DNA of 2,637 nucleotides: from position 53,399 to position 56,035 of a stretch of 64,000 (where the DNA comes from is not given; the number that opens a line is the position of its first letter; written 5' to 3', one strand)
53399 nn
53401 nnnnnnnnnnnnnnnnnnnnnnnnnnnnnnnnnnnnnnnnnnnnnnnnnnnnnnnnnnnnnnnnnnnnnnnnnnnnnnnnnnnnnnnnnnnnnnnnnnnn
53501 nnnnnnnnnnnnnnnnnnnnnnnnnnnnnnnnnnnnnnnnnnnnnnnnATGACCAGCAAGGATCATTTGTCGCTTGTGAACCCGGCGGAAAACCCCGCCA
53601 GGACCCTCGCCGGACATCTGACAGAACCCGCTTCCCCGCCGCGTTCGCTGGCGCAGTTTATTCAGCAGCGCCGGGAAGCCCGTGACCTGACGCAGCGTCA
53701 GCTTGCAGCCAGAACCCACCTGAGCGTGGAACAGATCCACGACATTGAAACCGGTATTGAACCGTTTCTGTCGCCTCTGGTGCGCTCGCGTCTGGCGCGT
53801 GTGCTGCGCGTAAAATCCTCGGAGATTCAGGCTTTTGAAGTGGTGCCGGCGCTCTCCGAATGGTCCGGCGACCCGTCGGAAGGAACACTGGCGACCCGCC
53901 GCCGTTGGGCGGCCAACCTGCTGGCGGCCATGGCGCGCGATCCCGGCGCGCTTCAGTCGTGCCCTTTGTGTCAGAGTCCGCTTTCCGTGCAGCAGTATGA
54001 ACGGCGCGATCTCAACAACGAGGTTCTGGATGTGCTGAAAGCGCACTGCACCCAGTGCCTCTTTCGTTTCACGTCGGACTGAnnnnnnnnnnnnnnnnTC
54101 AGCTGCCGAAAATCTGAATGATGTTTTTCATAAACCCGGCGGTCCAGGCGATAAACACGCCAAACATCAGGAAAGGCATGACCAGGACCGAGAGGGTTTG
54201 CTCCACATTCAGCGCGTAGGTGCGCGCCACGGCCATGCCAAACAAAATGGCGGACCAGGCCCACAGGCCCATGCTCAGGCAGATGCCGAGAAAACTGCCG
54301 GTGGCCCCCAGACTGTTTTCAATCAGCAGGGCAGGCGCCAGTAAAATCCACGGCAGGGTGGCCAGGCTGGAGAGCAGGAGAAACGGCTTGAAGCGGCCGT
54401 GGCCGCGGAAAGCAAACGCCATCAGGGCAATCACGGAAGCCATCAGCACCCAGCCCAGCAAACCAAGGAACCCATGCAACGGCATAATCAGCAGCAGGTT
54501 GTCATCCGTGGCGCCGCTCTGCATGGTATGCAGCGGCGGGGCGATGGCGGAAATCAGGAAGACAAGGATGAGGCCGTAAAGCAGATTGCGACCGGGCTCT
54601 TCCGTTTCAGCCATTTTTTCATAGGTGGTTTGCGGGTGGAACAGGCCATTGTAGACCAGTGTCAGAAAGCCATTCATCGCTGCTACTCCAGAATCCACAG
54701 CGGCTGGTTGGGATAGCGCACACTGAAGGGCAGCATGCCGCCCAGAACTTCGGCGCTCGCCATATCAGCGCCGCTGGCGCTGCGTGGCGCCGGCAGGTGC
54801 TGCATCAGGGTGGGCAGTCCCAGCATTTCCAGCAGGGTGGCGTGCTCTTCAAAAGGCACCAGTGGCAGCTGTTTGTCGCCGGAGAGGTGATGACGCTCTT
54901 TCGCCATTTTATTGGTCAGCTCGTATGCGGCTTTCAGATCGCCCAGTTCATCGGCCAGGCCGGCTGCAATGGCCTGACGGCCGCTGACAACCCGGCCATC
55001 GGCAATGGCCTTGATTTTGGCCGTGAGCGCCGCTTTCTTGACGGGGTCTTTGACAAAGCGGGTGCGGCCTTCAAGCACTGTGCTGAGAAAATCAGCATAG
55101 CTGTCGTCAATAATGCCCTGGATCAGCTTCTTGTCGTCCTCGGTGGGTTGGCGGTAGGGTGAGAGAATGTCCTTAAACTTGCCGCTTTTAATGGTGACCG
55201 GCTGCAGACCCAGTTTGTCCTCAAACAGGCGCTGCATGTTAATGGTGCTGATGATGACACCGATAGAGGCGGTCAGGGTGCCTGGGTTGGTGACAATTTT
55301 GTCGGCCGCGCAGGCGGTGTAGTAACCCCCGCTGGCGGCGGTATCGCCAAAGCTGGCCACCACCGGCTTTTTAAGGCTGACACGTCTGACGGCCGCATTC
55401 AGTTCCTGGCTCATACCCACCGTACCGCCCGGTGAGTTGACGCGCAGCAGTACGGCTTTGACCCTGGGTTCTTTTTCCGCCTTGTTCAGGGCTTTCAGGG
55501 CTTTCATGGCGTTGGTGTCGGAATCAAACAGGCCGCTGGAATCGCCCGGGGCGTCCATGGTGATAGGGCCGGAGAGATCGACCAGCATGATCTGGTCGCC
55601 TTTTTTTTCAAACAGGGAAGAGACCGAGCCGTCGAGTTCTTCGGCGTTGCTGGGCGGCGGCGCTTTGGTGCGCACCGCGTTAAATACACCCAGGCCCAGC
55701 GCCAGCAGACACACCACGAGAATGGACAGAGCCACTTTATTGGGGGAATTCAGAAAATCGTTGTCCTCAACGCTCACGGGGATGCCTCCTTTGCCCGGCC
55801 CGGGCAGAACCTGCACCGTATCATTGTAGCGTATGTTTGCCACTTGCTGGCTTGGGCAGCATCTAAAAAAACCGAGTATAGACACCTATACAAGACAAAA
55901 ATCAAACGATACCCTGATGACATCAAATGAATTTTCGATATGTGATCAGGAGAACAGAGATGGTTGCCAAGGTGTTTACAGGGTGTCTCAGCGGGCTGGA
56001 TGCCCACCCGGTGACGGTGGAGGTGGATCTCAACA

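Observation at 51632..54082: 626-aa hyper-acidic disordered protein with novel C-terminal domain, paired with an HTH/zinc-ribbon regulator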

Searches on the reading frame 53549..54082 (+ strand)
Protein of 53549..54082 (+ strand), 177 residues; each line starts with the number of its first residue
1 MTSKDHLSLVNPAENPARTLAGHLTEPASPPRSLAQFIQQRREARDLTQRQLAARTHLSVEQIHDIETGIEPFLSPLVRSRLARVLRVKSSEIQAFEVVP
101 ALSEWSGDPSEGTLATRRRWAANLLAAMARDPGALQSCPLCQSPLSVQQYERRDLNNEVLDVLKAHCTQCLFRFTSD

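Call 3: search_protein_families(library=pfam, proteins=[window:53549-54082:+], max_evalue=0.1)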
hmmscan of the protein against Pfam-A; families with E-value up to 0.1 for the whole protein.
window:53549-54082:+ (177 aa): 6 families
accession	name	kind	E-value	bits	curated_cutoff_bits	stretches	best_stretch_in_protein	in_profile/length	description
PF13560.12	HTH_31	-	2.2e-10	41.1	27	1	34-94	2-62/64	Helix-turn-helix domain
PF01381.28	HTH_3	-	9.7e-08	32.4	23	1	38-92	1-54/55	Helix-turn-helix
PF13413.12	HTH_25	-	3.2e-05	24.1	24.6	1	39-69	3-33/62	Helix-turn-helix domain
PF12844.13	HTH_19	-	0.0013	19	30.2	1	36-74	2-39/64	Helix-turn-helix domain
PF13744.12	HTH_37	-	0.0046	17.2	27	1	33-66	18-51/80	Helix-turn-helix domain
PF09105.16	SelB-wing_1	-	0.063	13.5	25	0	29-63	2-34/59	Elongation factor SelB, winged helix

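Call 8: search_protein_families(library=ncbifam, proteins=[window:53549-54082:+], max_evalue=0.1)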
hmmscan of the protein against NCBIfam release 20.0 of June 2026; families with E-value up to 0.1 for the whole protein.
window:53549-54082:+ (177 aa): 7 families
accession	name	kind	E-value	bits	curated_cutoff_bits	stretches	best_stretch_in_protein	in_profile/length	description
TIGR03070.1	couple_hipB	subfamily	2.5e-07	30.5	71.65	1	33-69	2-38/58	type II toxin-antitoxin system Y4mF family antitoxin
NF040507.1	LBP_cg2779_fam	subfamily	4.1e-05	23.5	40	1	35-69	7-41/58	LBP_cg2779 family protein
TIGR00270.2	TIGR00270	equivalog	0.0011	18.8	110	1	35-92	77-133/159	multiprotein bridging factor aMBF1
NF041951.1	phage_RstR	subfamily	0.002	18.4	80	1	34-88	3-56/108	RstR family transcriptional repressor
NF006015.0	PRK08154.1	subfamily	0.0022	17.2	204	1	32-94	29-90/314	anaerobic benzoate catabolism transcriptional regulator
NF047948.1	male_kill_WMK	equivalog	0.015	14.7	300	1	32-89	161-217/300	WO male-killing family protein Wmk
NF038139.1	Reg_Aceta_RamB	equivalog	0.082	11.5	700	0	38-89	7-57/465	acetate metabolism transcriptional regulator RamB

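Call 10: find_homologous_proteins(query=window:53549-54079:+, max_evalue=0.001)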
Query window:53549-54079:+ (177 aa): 5 proteins with E <= 0.001 among 309 candidates.
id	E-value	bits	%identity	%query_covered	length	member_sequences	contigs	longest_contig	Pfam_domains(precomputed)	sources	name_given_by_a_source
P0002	1.1e-110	385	100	100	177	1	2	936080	PF01381.29,PF13560.13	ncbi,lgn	ncbi:MAG: multiprotein-bridging factor 1 family protein [Candidatus Melainabacteria bacterium]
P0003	8.4e-26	109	44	83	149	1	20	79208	PF13413.13,PF13560.13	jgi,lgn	jgi:transcriptional regulator with XRE-family HTH domain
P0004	1.2e-25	108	43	83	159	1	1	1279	PF01381.29,PF13560.13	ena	-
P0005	1.3e-25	108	40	85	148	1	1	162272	PF13560.13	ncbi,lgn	-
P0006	3.2e-25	107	44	83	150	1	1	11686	-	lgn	-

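Call 11: find_encoding_contigs(protein=P0003, flank=8000, max_places=3)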
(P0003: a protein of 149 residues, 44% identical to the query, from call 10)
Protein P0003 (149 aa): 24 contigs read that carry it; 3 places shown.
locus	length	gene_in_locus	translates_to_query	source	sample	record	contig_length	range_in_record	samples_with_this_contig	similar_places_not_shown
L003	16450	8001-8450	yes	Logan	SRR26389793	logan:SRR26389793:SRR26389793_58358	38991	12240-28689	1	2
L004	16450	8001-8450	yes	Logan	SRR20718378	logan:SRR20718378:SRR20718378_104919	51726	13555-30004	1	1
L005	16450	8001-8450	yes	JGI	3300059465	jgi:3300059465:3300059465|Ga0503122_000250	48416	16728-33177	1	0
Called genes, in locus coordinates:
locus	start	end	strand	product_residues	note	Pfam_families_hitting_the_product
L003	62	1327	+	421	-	PF06838:Met_gamma_lyase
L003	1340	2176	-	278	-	PF22692:LlgE_F_G_D1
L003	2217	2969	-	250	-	-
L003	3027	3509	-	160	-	PF02050:FliJ, PF16789:YscO-like (faint)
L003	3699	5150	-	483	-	-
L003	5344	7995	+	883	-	-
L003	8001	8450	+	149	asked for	PF13560:HTH_31 (weak), PF13413:HTH_25 (faint)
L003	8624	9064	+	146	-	-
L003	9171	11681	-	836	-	PF01624:MutS_I, PF05188:MutS_II, PF05192:MutS_III, PF05190:MutS_IV, PF00488:MutS_V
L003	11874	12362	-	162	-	PF03938:OmpH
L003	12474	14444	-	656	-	PF07244:POTRA, PF08479:POTRA_2, PF07244:POTRA, PF01103:Omp85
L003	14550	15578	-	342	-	PF03706:LPG_synthase_TM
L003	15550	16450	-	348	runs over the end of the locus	PF00535:Glycos_transf_2, PF13641:Glyco_tranf_2_3 (weak)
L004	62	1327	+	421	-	PF06838:Met_gamma_lyase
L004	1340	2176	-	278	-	PF22692:LlgE_F_G_D1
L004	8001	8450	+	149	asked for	PF13560:HTH_31 (weak), PF13413:HTH_25 (faint)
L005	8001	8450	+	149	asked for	PF13560:HTH_31 (weak), PF13413:HTH_25 (faint)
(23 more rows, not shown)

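Call 12: find_encoding_contigs(protein=P0005, flank=8000, max_places=2)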
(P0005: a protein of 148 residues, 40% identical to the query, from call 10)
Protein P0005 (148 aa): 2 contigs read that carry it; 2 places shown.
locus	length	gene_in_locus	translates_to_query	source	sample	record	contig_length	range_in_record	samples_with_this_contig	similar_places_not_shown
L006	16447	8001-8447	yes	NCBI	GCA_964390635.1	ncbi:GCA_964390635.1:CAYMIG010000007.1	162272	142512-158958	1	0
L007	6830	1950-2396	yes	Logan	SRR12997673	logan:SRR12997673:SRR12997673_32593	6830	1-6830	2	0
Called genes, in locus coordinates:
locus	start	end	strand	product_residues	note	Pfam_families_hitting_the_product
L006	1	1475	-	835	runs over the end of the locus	PF01074:Glyco_hydro_38N, PF09261:Alpha-mann_mid, PF07748:Glyco_hydro_38C (weak)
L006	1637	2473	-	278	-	PF22692:LlgE_F_G_D1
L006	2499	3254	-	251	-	-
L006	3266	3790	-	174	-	-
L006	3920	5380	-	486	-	-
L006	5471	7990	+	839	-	-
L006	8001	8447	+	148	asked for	PF13560:HTH_31 (weak)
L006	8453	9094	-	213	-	PF04893:Yip1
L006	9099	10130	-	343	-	PF25145:NfeD1b_N (weak), PF01343:Peptidase_S49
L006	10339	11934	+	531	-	PF13541:ChlI, PF01078:Mg_chelatase, PF07728:AAA_5, PF00493:MCM (weak), PF13335:Mg_chelatase_C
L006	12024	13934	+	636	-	PF01134:GIDA, PF07992:Pyr_redox_2 (faint), PF12831:FAD_oxidored (weak), PF21680:GIDA_C_1st, PF13932:SAM_GIDA_C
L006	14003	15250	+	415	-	-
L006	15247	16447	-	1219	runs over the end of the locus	PF17757:UvrB_inter, PF02559:CarD_TRCF_RID, PF00270:DEAD, PF04851:ResIII, PF00271:Helicase_C, PF03461:TRCF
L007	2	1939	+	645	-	?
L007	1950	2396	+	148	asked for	PF13560:HTH_31 (weak)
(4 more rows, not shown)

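Call 13: find_encoding_contigs(protein=P0006, flank=8000, max_places=2)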
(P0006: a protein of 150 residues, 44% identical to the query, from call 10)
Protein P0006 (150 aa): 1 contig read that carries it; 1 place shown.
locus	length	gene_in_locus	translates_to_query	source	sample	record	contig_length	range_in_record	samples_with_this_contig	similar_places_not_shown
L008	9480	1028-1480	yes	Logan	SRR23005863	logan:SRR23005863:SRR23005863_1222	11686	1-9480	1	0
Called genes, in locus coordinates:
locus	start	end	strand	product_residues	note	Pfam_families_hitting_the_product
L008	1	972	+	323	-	?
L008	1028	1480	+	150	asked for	-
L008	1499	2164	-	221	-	PF04893:Yip1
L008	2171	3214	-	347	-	PF25145:NfeD1b_N, PF01343:Peptidase_S49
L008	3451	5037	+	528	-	PF13541:ChlI, PF01078:Mg_chelatase, PF07728:AAA_5 (faint), PF00493:MCM (weak), PF13335:Mg_chelatase_C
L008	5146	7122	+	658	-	PF01134:GIDA, PF01262:AlaDh_PNT_C (faint), PF07992:Pyr_redox_2 (weak), PF12831:FAD_oxidored (weak), PF21680:GIDA_C_1st, PF13932:SAM_GIDA_C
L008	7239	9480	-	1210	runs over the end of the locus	PF17757:UvrB_inter, PF02559:CarD_TRCF_RID, PF00270:DEAD, PF04851:ResIII, PF00271:Helicase_C, PF03461:TRCF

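Call 30: search_protein_families(library=pfam, proteins=[L003:5344-7992:+, L006:5471-7987:+, L008:1-969:+], max_evalue=10)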
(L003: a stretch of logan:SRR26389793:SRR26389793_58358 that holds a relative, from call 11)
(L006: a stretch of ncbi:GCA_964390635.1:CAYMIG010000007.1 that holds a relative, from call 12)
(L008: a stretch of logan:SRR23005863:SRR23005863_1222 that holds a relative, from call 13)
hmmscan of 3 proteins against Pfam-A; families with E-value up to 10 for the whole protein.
L003:5344-7992:+ (883 aa): 1 family
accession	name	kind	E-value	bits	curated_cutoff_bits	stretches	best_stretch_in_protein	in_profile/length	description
PF04347.18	FliO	-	0.0024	18.3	22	1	788-837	19-65/91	Flagellar biosynthesis protein, FliO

L006:5471-7987:+ (839 aa): 1 family
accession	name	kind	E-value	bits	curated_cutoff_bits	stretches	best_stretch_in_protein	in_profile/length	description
PF04347.18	FliO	-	0.18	12.3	22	1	739-798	15-70/91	Flagellar biosynthesis protein, FliO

L008:1-969:+ (323 aa): 0 families

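Call 86: search_solved_structures(query=A1, max_evalue=1)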
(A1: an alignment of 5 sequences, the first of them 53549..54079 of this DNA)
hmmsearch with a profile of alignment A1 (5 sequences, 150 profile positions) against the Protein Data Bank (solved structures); distinct sequences matched with E-value up to 1: 23.
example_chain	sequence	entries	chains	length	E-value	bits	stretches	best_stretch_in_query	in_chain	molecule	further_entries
9xz9_A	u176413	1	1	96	3e-05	27.2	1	8-72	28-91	Quorum sensing controller protein QseC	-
1zug_A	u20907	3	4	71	7.2e-05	26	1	11-50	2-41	PHAGE 434 CRO PROTEIN | REGULATORY PROTEIN CRO | PROTEIN (434 CRO)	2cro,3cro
3pxp_A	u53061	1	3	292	0.0017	21.6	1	20-84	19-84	Helix-turn-helix domain protein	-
8tac_A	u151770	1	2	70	0.0058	19.8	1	12-48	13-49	DBP48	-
9k3w_A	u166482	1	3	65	0.028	17.6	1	15-68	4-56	Transcriptional regulator, PbsX family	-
8ezt_A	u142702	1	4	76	0.046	16.9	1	12-58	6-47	HipB(Lp)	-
2fh0_A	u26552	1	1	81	0.052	16.7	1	46-93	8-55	Hypothetical 16.0 kDa protein in ABF2-CHL12 intergenic region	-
7ewc_A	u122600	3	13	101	0.12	15.5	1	12-48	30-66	Putative antitoxin HigA2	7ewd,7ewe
2jxn_A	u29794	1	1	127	0.14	15.3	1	46-92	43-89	Uncharacterized protein YMR074C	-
8bny_A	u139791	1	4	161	0.17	15.1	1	13-90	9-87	Immunity repressor protein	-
1h6g_A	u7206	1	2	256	0.17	15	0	54-91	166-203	ALPHA-1 CATENIN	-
1l7c_A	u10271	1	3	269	0.21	14.8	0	54-91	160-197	Alpha E-catenin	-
2mez_A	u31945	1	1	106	0.23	14.6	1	15-70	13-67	Multiprotein Bridging Factor (MBP-like)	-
1sq8_A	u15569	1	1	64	0.31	14.2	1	14-67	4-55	dh434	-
6vmt_A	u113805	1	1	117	0.34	14.1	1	23-103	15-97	Programmed Cell Death Protein 5 Homolog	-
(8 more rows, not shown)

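Call 96: search_protein_families(library=padloc, proteins=[window:53549-54079:+], max_evalue=0.01)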
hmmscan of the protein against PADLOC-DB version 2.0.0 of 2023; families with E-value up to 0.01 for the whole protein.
window:53549-54079:+ (177 aa): 2 families
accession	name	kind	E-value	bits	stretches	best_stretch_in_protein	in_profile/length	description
PDLC02926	HTH_VI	-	4.9e-05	21.5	1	34-71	2-39/92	-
PDLC04142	capH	-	0.00075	18.5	1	35-93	8-65/103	capH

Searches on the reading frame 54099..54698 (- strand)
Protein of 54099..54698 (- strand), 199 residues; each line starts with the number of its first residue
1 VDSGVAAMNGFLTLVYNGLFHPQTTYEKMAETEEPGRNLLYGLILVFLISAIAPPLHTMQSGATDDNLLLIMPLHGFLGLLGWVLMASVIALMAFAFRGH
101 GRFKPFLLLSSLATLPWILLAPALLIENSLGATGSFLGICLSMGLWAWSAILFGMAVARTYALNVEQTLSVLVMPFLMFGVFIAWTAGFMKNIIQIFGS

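Call 3: search_protein_families(library=pfam, proteins=[window:54099-54698:-], max_evalue=0.1)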
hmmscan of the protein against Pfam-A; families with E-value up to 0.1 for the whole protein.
window:54099-54698:- (199 aa): 1 family
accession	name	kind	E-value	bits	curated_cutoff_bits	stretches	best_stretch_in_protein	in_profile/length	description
PF04893.22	Yip1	-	1.8e-14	54.4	28.6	1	19-185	4-172/173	Yip1 domain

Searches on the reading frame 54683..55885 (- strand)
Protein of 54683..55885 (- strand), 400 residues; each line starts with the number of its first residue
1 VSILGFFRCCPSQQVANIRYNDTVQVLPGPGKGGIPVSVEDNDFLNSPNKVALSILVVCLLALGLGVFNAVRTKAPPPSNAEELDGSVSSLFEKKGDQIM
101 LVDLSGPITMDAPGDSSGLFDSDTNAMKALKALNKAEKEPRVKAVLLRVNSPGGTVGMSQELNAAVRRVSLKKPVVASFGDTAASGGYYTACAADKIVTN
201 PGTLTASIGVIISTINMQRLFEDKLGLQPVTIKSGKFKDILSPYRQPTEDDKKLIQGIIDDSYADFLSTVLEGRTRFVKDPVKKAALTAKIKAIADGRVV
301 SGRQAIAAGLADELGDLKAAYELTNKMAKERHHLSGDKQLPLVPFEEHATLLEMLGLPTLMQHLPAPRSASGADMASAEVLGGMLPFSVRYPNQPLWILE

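Call 3: search_protein_families(library=pfam, proteins=[window:54683-55885:-], max_evalue=0.1)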
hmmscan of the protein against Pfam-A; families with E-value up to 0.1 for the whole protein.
window:54683-55885:- (400 aa): 5 families
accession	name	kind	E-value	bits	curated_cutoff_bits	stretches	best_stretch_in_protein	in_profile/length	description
PF01343.23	Peptidase_S49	-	4.5e-37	127.8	24.9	1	170-327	4-150/154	Peptidase family S49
PF25145.1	NfeD1b_N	-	9.6e-07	29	40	1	131-211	21-98/189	NfeD1b, N-terminal domain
PF00202.27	Aminotran_3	-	0.027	13.6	30.5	0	275-323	288-335/403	Aminotransferase class-III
PF00574.28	CLP_protease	-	0.044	14.1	20.2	0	124-196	28-98/182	Clp protease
PF01972.22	SDH_protease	-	0.063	12.7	31.3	0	137-202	86-149/286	ClpP-like SDH-type serine proteinase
